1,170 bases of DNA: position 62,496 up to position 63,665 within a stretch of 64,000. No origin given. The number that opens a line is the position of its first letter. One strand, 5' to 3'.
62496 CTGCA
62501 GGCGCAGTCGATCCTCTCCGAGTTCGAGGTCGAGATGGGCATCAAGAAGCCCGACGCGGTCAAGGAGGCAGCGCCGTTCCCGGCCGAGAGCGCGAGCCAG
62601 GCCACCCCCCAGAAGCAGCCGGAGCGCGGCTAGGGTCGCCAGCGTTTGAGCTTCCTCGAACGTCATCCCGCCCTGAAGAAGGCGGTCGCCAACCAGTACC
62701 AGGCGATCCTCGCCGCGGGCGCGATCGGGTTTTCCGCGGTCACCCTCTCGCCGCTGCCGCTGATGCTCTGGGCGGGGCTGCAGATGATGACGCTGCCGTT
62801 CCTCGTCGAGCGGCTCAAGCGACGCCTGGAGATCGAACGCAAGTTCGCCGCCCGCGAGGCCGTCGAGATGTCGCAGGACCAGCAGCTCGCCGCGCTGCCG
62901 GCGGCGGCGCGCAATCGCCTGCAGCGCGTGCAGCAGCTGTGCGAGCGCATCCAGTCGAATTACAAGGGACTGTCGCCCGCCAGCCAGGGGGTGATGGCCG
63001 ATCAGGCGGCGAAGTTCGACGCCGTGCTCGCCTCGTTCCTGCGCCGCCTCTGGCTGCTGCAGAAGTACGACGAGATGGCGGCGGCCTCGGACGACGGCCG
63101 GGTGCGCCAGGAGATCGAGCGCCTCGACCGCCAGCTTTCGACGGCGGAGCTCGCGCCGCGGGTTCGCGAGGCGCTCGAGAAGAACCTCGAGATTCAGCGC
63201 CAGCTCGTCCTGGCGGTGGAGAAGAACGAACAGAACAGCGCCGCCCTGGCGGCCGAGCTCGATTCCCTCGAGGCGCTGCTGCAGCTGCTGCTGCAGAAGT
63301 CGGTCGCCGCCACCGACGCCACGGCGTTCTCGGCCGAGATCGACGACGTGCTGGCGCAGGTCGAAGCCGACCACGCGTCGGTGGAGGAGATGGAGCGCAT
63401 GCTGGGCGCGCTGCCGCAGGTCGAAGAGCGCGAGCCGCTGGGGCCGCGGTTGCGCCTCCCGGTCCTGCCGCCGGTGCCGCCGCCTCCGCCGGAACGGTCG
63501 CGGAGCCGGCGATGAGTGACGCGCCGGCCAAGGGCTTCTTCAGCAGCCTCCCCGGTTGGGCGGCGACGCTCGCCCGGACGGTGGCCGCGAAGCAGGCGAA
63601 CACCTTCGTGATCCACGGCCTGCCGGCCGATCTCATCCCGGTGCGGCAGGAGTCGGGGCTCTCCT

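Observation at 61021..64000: PspA/IM30 operon with three uncharacterised partners, possibly an ESCRT-III-like membrane-remodelling module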

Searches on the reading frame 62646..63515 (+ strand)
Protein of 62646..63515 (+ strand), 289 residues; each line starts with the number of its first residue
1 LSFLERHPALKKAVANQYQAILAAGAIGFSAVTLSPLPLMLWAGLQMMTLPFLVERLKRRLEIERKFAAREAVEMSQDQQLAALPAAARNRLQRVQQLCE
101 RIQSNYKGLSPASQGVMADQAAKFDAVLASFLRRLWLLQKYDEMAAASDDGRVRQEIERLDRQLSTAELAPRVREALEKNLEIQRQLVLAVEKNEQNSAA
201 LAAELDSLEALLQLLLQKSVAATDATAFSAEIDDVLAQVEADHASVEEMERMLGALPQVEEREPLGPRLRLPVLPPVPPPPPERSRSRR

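Call 6: search_protein_families(library=pfam, proteins=[window:62646-63515:+], max_evalue=1)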
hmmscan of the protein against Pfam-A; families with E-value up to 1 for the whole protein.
window:62646-63515:+ (289 aa): 3 families
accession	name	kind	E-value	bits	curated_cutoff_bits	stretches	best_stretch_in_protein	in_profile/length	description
PF24949.1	DUF7760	-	0.00084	19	27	1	31-116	117-198/253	Domain of unknown function (DUF7760)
PF20302.4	HisK-N-like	-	0.2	12.3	27.8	1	190-256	27-93/132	HisK-N-like globin domain of the ASK signalosome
PF10769.14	DUF2594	-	0.3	11.6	24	1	194-243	8-56/74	Protein of unknown function (DUF2594)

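Call 7: search_protein_families(library=ncbifam, proteins=[window:62646-63515:+], max_evalue=1)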
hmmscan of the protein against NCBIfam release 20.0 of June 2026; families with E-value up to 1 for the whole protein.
window:62646-63515:+ (289 aa): 1 family
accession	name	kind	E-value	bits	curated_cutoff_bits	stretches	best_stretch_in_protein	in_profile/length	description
NF040878.1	SE1561_fam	subfamily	0.12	12.3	40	1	234-261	17-44/46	SE1561 family protein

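Call 8: find_encoding_contigs(protein=window:62646-63512:+, flank=10000, max_places=6)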
Protein window:62646-63512:+ (289 aa): 23 contigs read that carry it; 6 places shown.
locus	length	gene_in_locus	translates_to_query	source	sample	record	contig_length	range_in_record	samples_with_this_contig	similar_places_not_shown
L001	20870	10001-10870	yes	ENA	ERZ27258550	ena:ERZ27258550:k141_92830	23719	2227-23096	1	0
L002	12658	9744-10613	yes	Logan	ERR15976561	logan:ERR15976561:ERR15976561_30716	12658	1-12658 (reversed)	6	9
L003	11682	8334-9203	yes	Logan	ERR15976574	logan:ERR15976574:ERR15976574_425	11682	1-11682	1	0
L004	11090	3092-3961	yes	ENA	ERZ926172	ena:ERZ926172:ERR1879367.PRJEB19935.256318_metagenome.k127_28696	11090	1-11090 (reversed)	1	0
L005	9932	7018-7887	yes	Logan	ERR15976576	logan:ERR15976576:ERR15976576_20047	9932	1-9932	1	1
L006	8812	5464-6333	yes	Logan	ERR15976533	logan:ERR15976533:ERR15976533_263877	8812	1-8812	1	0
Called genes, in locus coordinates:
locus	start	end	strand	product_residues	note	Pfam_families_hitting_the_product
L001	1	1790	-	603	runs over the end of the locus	PF03065:Glyco_hydro_57, PF09210:BE_C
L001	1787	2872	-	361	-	PF01368:DHH, PF02272:DHHA1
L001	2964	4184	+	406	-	PF02222:ATP-grasp (weak), PF13535:ATP-grasp_4 (faint)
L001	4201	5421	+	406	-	PF01071:GARS_A (weak), PF02786:CPSase_L_D2 (faint), PF02222:ATP-grasp, PF13535:ATP-grasp_4 (weak)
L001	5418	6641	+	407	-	PF18130:ATPgrasp_N, PF02655:ATP-grasp_3 (weak), PF02786:CPSase_L_D2, PF02222:ATP-grasp, PF07478:Dala_Dala_lig_C, PF13535:ATP-grasp_4 (faint)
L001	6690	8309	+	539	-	PF01266:DAO, PF01593:Amino_oxidase, PF13450:NAD_binding_8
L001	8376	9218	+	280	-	-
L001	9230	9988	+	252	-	PF04012:PspA_IM30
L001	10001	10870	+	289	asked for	-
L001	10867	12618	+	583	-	PF00004:AAA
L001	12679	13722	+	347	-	PF08238:Sel1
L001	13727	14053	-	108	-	-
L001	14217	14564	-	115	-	-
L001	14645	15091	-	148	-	PF00582:Usp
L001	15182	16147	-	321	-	PF00497:SBP_bac_3, PF09084:NMT1 (faint), PF01476:LysM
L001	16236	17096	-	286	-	PF03781:FGE-sulfatase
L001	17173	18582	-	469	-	PF01565:FAD_binding_4, PF02913:FAD-oxidase_C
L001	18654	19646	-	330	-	-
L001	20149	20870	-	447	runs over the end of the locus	?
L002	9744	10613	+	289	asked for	-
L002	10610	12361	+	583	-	PF00004:AAA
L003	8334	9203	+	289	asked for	-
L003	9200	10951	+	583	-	PF00004:AAA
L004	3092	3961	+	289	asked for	-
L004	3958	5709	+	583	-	PF00004:AAA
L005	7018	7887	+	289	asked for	-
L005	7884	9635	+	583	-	PF00004:AAA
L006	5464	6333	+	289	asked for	-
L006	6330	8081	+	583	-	PF00004:AAA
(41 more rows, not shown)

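Call 13: search_protein_families(library=pfam, proteins=[L001:10867-12618:+, L001:12679-13722:+, L001:13727-14053:-, L001:14217-14564:-], max_evalue=0.1)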
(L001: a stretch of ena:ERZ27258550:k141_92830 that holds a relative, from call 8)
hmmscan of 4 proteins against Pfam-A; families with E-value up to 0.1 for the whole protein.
L001:10867-12618:+ (583 aa): 4 families
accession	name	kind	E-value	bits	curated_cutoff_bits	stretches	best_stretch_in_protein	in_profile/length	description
PF00004.35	AAA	-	1.4e-23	84.2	21.2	1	328-453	2-128/131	ATPase family associated with various cellular activities (AAA)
PF17862.7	AAA_lid_3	-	0.00042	20.3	27.2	1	493-524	12-43/45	AAA+ lid domain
PF13191.12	AAA_16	-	0.0025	18.8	32.6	1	307-426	11-134/167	AAA ATPase domain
PF13401.12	AAA_22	-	0.053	14.3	27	0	368-437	70-126/130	AAA domain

L001:12679-13722:+ (347 aa): 2 families
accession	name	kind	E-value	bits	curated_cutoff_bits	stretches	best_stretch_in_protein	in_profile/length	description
PF08238.18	Sel1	-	2.3e-45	151.8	30.7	5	253-285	2-34/36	Sel1 repeat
PF09189.15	DUF1952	-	0.026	14.8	22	1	268-286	53-71/73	Domain of unknown function (DUF1952)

L001:13727-14053:- (108 aa): 0 families

L001:14217-14564:- (115 aa): 0 families
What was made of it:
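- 63512..64000 (+): g4, the first 163 codons of a 583-aa two-domain AAA+ ATPase. The window holds only part of the degenerate N-terminal AAA domain. The degenerate P-loop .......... is at nt 63605-63634. The degenerate Walker B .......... is at nt 63917-63946. The active AAA domain (aa about 320-530) lies beyond the window, at L001:10867-12618. PF00004 matches at E=1.4e-23, plus AAA_lid_3 (call 13).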

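Call 18: search_solved_structures(query=L001:10867-12618:+, max_evalue=0.001, show_alignments=2)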
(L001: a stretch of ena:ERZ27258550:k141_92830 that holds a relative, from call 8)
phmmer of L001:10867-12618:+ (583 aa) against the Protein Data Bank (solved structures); distinct sequences matched with E-value up to 0.001: 254 (the best 60 are shown).
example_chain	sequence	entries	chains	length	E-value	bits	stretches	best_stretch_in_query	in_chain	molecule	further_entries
6chs_H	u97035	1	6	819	1.4e-29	106.5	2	323-506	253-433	Putative cell division control protein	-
5vc7_A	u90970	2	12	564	2.9e-28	102.1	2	324-513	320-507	VCP-like ATPase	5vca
7wub_D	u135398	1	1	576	6.7e-28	100.9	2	322-511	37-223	Transitional endoplasmic reticulum ATPase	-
6mck_A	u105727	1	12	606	8.3e-28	100.6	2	322-511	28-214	Transitional endoplasmic reticulum ATPase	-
5g4g_A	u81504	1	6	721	9.2e-28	100.4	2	324-507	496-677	VCP-LIKE ATPASE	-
5g4f_A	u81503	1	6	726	9.4e-28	100.4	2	324-507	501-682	VCP-LIKE ATPASE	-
7wub_C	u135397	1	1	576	1e-27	100.3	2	322-511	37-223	Transitional endoplasmic reticulum ATPase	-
5c18_A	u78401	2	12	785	1.2e-27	100.1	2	322-511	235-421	Transitional endoplasmic reticulum ATPase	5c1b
7rlj_A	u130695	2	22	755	1.8e-27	99.5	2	322-511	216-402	Transitional endoplasmic reticulum ATPase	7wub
8yka_A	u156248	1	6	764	1.9e-27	99.4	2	322-511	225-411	Transitional endoplasmic reticulum ATPase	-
8r0e_A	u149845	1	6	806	2e-27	99.3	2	322-511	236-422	Transitional endoplasmic reticulum ATPase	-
7y4w_A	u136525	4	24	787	2.1e-27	99.3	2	322-511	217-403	Transitional endoplasmic reticulum ATPase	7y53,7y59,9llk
5c19_A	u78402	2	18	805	2.3e-27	99.2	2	322-511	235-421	Transitional endoplasmic reticulum ATPase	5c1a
7bp8_A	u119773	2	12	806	2.3e-27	99.1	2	322-511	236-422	Transitional endoplasmic reticulum ATPase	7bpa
7bp9_A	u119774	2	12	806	2.3e-27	99.1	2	322-511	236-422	Transitional endoplasmic reticulum ATPase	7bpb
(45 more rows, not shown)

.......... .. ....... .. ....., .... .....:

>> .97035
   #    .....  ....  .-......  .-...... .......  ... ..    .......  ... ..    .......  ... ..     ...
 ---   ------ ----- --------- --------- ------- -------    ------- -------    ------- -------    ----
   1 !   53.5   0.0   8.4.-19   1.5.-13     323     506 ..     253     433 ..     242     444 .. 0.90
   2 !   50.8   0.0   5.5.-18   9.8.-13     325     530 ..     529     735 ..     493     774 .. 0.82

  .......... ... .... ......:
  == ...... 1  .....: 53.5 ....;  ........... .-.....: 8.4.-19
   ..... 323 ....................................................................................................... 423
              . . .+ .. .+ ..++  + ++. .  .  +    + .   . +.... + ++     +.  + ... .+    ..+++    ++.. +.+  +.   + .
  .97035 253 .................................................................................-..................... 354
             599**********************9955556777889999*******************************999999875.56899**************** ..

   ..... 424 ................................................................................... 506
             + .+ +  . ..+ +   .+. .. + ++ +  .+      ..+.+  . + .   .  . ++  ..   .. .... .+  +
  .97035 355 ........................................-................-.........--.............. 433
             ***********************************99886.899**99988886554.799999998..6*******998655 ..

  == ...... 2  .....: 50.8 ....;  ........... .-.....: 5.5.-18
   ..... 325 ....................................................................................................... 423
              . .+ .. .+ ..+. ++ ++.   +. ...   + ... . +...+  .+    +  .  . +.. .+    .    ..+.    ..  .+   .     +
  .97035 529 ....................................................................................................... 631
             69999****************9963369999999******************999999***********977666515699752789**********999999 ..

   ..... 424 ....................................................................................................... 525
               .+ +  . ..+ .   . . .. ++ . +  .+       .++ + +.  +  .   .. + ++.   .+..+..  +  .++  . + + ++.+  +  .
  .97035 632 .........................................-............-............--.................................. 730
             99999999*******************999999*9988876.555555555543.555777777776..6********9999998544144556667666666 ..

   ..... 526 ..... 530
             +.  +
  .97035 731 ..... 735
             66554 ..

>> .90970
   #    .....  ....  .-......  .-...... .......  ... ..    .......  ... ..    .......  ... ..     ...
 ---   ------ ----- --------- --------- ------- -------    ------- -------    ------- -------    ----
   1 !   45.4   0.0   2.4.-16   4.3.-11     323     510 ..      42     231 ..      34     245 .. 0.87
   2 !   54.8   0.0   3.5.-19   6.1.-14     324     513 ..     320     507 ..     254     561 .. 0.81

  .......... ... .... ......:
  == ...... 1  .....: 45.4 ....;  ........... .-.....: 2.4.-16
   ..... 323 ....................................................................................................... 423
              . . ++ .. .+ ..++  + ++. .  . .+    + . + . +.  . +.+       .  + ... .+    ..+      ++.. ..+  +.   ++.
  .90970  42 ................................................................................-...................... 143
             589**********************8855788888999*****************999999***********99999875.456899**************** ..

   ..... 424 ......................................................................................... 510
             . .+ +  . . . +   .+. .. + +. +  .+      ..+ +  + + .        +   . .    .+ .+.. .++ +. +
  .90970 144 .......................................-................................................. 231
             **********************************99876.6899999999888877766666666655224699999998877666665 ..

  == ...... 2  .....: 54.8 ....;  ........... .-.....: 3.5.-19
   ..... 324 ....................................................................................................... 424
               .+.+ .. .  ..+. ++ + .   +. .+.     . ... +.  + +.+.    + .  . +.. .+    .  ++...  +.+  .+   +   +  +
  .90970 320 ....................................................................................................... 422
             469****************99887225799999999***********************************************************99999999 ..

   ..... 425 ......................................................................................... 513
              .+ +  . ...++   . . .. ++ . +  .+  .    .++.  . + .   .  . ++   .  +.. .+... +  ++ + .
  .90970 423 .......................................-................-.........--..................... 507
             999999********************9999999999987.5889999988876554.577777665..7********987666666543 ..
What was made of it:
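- Closest known: Two-tier AAA machines of the Cdc48/p97/VAT, AFG2, NSF and Pex1/6 group. Same: These are the best sequence matches for the active domain (E about 1e-29 over the whole protein, call 18).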

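Call 21: find_homologous_proteins(query=window:62646-63512:+)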
Query window:62646-63512:+ (289 aa): 224 proteins with E <= 0.001 among 8000 candidates; the best 120 are listed.
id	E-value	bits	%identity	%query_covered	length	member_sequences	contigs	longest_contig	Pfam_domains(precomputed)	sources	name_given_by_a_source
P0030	6.7e-152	522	90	94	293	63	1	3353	-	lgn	-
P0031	6.2e-151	519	87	100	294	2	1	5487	-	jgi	jgi:hypothetical protein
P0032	3.6e-150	517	87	100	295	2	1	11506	-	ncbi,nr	ncbi:MAG: hypothetical protein QG573_1037 [Acidobacteriota bacterium]|nr:hypothetical protein [Acido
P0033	2.3e-149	514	88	100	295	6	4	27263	-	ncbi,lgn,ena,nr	ncbi:MAG: hypothetical protein KBI44_18660 [Thermoanaerobaculia bacterium]|nr:hypothetical protein [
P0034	1.0e-148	512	90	94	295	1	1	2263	-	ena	-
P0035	2.0e-148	511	87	100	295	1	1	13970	-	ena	-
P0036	4.1e-148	510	86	100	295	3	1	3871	-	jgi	-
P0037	1.4e-146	505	87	93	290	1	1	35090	-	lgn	-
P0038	9.8e-146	502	87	92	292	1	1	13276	-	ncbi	ncbi:MAG: hypothetical protein ABI639_13865 [Thermoanaerobaculia bacterium]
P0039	1.3e-145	502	86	94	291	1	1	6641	-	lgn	-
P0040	2.4e-145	501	85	94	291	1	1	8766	-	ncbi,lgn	-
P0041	4.2e-145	500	85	94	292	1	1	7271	-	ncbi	ncbi:MAG: hypothetical protein ABIV06_07565 [Thermoanaerobaculia bacterium]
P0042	5.4e-145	500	85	100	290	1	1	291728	-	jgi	jgi:hypothetical protein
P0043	5.4e-144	497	84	100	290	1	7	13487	-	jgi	jgi:hypothetical protein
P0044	7.5e-143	493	84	100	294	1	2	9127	-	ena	-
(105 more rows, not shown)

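Call 29: find_related_loci(query=A1, collection=genome_contigs, flank=7000)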
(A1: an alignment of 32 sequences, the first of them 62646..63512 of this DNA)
Query A1 (289 aa) in genome_contigs; peptide patterns used: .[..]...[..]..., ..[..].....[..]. (x = any residue, [..] = any of these).
101 stretches matched a pattern; 37 encode a relative of the query (tblastn E <= 1e-3); 37 distinct loci.
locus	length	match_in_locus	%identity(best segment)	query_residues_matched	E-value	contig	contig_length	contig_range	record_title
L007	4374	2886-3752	96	1-289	0e+0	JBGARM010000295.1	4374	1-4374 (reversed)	MAG: Thermoanaerobaculia bacterium isolate MAG_AAO_AS.69 AAOAS-69_NODE_295_length_4374_cov_3.185246, whole genome shotgu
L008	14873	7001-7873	91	1-289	2e-161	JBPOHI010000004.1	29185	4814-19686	MAG: Acidobacteriota bacterium isolate MAG_190 c_000000215576, whole genome shotgun sequence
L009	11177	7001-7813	94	1-271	3e-161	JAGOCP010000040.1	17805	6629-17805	MAG: Thermoanaerobaculia bacterium isolate Go_SlAct_bin_66 Go_SlAct_12439_length_17805_cov_9.705906, whole genome shotgu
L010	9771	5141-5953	94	1-271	3e-155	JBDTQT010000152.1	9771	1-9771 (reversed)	MAG: Thermoanaerobaculia bacterium isolate cluster3_bin.229 NODE_32251_length_9771_cov_9.157163, whole genome shotgun se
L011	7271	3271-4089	85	1-273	3e-147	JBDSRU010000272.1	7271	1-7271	MAG: Thermoanaerobaculia bacterium isolate cluster1_bin.518 k127_2997260, whole genome shotgun sequence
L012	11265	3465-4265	86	1-267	8e-147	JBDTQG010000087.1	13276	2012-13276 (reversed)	MAG: Thermoanaerobaculia bacterium isolate cluster3_bin.216 NODE_19337_length_13276_cov_7.445125, whole genome shotgun s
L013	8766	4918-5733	85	1-272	1e-146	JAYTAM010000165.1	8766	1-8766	MAG: Thermoanaerobaculia bacterium isolate GFS_13892 GFS_13892_164, whole genome shotgun sequence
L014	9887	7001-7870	88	1-289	3e-145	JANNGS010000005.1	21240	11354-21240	MAG: Thermoanaerobaculia bacterium isolate SOY_6_C_metabat_392 SOY_6_C_k141_1610359, whole genome shotgun sequence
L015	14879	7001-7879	88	1-289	9e-141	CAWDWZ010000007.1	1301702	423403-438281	MAG: Thermoanaerobaculia bacterium isolate MFD05942.bin.2.306 genome assembly, contig: contig_2573, whole genome shotgun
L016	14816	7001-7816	90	1-272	3e-137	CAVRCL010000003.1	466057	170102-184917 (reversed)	MAG: Thermoanaerobaculia bacterium isolate MFD00032.bin.2.65 genome assembly, contig: contig_43671, whole genome shotgun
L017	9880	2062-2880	71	1-273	1e-127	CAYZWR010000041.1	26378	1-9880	MAG TPA_asm: uncultured Thermoanaerobaculia bacterium isolate SRP173033_co1_328 genome assembly, contig: NODE_2897_lengt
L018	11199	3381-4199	71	1-273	1e-127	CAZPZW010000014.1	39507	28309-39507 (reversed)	MAG TPA_asm: uncultured Thermoanaerobaculia bacterium isolate SRP173033_co2_58 genome assembly, contig: NODE_308_length_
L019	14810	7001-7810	76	1-270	5e-121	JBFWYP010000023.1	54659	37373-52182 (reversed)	MAG: Thermoanaerobaculia bacterium isolate CA_2019_TPBS_167 NODE_3868_length_54659_cov_5.389955_TPBS, whole genome shotg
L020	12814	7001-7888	59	1-289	2e-101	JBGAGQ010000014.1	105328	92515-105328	MAG: Thermoanaerobaculia bacterium isolate MAG_MBR_H125.76 MBRH125-76_opera_contig_953, whole genome shotgun sequence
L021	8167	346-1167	62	1-270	9e-101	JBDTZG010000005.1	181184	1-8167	MAG: Acidobacteriota bacterium isolate cluster4_bin.160 NODE_23_length_181184_cov_16.729292, whole genome shotgun sequen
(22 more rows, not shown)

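Call 31: predict_structure(alignment_id=A1)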
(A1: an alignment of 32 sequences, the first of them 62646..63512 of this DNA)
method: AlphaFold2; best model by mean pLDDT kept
length: 289 residues; sequences in the alignment: 32
mean_pLDDT: 72.8   pTM: 0.57
mean pLDDT of the five models: 72.8, 72.7, 68.3, 66.4, 66.1
residues with pLDDT >= 90: 53; 70-90: 120; 50-70: 73; < 50: 43
segments of 3 or more residues with pLDDT < 50: 68-73, 256-276, 284-289
pLDDT, mean of each block of 10 residues (from residue 1): 49 53 55 59 62 63 54 58 85 92 82 79 89 89 81 88 85 89 88 89 93 91 82 89 81 50 42 46 45
secondary structure, 60 per line:
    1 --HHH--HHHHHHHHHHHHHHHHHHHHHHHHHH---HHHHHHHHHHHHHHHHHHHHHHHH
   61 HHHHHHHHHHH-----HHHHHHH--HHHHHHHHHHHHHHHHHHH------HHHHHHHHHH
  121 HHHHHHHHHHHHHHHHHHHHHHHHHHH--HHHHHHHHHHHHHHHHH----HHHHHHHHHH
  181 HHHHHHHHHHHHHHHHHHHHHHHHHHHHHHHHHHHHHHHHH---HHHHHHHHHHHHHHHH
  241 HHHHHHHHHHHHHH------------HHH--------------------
elements in order: H8-33 H37-71 H77-83 H86-104 H111-147 H150-166 H171-221 H225-254
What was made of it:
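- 62646..63515 (+): g3, 289 aa. It has an N-terminal hydrophobic hairpin (aa about 19-55, nt 62700-62810) flanked by basic residues on both sides, a cytoplasmic all-helical coiled-coil body, a conserved motif (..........), then a Pro-rich, basic C-terminus. AlphaFold2 gives pLDDT 72.8, with 80-93 for aa 80-250 (call 31).
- Checked: AlphaFold2 gives an all-helical model with a disordered Pro-rich, basic tail (call 31).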

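Call 34: search_solved_structures(query=A1, max_evalue=10)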
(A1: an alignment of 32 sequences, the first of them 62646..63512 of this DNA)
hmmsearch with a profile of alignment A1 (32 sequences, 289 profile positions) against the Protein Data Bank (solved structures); distinct sequences matched with E-value up to 10: 3.
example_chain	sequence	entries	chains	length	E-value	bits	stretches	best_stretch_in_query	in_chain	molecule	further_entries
3io4_A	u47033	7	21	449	0.011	18.1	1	224-280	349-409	Maltose-binding periplasmic protein,Huntingtin fusion protein | Maltose-binding periplasmic protein, HUNTINGTIN FUSION PROTEIN | Maltose-binding protein, huntin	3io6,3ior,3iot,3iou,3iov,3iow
6nyi_A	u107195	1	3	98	0.09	15.1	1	151-211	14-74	Design construct XXA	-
6nz1_A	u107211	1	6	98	0.55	12.5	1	151-211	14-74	Design construct XXA_GVDQ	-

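Call 35: search_protein_families(library=pfam, alignment_id=A1, max_evalue=1)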
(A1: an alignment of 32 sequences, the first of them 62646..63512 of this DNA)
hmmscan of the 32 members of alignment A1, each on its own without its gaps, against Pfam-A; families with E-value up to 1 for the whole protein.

A. member 1, window:62646-63512:+ (289 aa): 3 families
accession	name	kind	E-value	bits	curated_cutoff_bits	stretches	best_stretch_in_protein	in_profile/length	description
PF24949.1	DUF7760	-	0.00084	19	27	1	31-116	117-198/253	Domain of unknown function (DUF7760)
PF20302.4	HisK-N-like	-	0.2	12.3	27.8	1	190-256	27-93/132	HisK-N-like globin domain of the ASK signalosome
PF10769.14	DUF2594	-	0.3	11.6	24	1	194-243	8-56/74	Protein of unknown function (DUF2594)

B. families by the number of members that match (of 32 scanned): 81 families (the first 25 are shown)
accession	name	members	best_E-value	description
PF20302.4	HisK-N-like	17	0.00089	HisK-N-like globin domain of the ASK signalosome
PF23989.1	PilB3_C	6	0.0015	PilB3-like, C-terminal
PF20993.2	CENPH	5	0.00014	CENPH protein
PF24423.1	OVT1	4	0.0099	Major antigen, helical domain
PF24030.1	DUF7341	3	0.019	Domain of unknown function (DUF7341)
PF05859.17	Mis12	3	0.21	Mis12 protein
PF20570.3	DUF6779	3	0.31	Domain of unknown function (DUF6779)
PF05130.17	FlgN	2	0.01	FlgN protein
PF03786.19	UxuA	2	0.015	D-mannonate dehydratase (UxuA)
PF08937.16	ThsB_TIR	2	0.018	Thoeris protein ThsB, TIR-like domain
PF04803.17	Cor1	2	0.018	Cor1/Xlr/Xmr conserved region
PF15188.11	CCDC-167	2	0.026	Coiled-coil domain-containing protein 167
PF09596.15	MamL-1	2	0.031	MamL-1 domain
PF12825.12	DUF3818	2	0.034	Domain of unknown function in PX-proteins (DUF3818)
PF01499.21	Herpes_UL25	2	0.041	Herpesvirus UL25 family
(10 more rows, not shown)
